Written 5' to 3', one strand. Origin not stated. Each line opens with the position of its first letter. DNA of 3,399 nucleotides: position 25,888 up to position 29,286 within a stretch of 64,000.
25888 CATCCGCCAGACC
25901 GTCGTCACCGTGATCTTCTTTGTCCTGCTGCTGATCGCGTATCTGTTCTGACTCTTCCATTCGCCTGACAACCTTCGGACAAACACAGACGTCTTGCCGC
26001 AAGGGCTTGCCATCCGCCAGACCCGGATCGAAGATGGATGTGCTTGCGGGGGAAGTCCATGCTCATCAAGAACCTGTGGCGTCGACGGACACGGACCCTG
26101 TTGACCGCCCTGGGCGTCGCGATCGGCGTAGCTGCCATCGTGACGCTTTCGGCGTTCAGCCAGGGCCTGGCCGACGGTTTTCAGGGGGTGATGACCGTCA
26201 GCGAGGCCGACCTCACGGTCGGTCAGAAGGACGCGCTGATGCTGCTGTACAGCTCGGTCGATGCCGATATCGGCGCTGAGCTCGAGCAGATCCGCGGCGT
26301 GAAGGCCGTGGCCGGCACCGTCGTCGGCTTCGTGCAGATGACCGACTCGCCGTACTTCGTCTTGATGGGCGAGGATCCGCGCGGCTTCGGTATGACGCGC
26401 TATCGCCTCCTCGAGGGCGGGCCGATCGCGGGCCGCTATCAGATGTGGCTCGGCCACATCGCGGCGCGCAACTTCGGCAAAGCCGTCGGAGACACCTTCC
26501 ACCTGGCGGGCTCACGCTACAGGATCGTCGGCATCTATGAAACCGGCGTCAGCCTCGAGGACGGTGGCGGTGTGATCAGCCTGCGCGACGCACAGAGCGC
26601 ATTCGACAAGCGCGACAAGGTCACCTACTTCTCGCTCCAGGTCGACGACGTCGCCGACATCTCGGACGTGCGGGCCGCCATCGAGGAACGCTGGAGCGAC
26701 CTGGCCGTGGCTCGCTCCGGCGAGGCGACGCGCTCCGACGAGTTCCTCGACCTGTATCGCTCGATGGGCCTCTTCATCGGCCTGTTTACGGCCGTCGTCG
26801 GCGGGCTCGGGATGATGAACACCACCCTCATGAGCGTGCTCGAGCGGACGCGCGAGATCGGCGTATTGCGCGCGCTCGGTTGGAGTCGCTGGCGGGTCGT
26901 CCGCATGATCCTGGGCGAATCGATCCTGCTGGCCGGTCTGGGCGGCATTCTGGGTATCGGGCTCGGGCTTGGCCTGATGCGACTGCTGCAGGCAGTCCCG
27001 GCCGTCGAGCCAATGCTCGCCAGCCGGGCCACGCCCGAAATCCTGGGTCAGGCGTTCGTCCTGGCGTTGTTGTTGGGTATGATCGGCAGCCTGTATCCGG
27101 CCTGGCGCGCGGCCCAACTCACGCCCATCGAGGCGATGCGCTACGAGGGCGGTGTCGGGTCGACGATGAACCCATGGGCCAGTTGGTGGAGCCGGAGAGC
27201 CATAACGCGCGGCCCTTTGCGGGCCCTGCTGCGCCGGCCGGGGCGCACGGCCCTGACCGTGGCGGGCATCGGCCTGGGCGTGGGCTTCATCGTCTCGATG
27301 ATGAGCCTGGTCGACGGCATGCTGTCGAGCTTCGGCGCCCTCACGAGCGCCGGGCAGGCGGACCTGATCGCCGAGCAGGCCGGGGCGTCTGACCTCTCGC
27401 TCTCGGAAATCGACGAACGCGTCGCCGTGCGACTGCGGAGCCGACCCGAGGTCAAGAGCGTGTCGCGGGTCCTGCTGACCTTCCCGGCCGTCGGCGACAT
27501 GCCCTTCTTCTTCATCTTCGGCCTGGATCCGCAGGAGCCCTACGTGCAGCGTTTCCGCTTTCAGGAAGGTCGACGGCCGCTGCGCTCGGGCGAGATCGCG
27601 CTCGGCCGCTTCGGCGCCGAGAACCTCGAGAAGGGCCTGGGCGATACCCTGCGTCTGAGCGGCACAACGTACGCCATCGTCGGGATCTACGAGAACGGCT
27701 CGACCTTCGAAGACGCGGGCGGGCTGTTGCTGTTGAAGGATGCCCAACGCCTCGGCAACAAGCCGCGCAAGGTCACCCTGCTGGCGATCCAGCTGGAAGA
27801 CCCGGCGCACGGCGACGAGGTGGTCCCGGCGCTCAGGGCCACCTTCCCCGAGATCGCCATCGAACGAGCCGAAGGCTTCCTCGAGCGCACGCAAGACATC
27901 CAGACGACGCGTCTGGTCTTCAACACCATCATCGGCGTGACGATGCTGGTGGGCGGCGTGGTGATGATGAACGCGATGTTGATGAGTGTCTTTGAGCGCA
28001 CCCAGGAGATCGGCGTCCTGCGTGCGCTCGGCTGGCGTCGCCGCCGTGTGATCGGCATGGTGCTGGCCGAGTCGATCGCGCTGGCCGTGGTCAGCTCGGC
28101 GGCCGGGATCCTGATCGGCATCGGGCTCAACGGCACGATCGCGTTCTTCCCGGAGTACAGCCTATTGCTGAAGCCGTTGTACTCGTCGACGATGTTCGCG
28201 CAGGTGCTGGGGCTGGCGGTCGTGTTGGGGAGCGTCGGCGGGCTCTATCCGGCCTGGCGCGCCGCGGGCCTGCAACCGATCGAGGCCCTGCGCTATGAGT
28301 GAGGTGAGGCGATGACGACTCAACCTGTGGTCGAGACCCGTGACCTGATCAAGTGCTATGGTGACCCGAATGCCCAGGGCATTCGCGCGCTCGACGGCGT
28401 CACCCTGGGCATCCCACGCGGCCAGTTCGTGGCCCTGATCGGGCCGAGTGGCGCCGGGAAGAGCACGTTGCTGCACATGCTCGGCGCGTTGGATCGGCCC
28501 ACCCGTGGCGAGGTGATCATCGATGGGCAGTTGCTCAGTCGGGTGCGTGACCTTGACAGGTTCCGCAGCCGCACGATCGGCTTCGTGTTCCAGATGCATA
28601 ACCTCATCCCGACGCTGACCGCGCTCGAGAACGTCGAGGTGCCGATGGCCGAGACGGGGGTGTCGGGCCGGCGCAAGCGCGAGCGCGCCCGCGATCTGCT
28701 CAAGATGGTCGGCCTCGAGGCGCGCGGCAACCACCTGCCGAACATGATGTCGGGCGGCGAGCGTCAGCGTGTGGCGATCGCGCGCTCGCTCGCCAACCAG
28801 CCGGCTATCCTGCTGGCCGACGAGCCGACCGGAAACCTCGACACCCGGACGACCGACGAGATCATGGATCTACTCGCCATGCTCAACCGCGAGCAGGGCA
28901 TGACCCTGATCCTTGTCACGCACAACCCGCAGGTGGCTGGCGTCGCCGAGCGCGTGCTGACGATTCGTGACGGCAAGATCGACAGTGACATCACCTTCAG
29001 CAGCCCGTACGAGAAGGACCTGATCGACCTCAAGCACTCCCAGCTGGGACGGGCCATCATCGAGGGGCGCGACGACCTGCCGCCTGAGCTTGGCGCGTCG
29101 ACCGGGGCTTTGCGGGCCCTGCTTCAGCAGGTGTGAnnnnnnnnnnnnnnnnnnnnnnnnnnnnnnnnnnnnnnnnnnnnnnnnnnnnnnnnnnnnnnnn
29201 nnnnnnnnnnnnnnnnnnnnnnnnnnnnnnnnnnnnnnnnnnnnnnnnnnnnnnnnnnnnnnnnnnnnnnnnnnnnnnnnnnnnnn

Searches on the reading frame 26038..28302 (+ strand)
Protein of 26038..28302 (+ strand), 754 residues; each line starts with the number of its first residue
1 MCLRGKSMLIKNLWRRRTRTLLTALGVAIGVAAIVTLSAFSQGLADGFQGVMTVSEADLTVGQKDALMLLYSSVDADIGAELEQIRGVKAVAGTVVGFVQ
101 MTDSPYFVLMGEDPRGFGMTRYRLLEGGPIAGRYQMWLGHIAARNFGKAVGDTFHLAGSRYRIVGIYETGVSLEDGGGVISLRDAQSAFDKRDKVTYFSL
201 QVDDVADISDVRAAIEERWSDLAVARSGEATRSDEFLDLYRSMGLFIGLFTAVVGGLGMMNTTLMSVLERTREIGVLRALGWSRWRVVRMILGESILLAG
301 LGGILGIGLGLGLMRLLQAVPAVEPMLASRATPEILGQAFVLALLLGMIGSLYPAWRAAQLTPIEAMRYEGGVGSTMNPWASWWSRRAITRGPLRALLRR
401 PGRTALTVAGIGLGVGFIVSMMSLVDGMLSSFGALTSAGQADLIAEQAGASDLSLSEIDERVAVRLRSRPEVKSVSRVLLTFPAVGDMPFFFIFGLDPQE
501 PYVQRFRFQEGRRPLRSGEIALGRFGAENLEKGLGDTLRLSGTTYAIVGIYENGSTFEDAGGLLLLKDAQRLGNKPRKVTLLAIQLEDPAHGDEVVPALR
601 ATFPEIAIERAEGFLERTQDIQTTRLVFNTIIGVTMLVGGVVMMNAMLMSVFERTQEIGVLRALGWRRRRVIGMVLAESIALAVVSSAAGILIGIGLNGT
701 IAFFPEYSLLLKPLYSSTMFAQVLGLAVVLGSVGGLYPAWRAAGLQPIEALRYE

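Call 75: search_protein_families(library=pfam, max_evalue=0.00001, proteins=[window:26038-28302:+])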
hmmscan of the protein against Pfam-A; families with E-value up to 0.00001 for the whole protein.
window:26038-28302:+ (754 aa): 2 families
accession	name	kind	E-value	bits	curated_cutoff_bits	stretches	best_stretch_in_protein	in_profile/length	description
PF12704.14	MacB_PCD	-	3.1e-42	145.6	27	2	20-217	1-206/207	MacB-like periplasmic core domain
PF02687.27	FtsX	-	4.2e-37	127.3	25.5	2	246-363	2-120/120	FtsX-like permease C-terminal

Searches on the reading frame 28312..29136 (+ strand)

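Call 76: search_protein_families(library=pfam, max_evalue=0.00001, proteins=[window:28312-29136:+])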
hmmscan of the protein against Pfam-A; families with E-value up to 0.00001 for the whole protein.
window:28312-29136:+ (274 aa): 4 families
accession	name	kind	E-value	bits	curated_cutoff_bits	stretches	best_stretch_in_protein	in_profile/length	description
PF00005.33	ABC_tran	-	1.2e-34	120.3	25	1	27-173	1-136/137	ABC transporter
PF13304.12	AAA_21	-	8.5e-09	36.3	27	0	159-208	251-302/304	AAA domain, putative AbiEii toxin, Type IV TA system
PF02463.25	SMC_N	-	5.2e-06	26.5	40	0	37-219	24-212/220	RecF/RecN/SMC N terminal domain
PF13401.12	AAA_22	-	8.3e-06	26.6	27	0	38-204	6-123/130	AAA domain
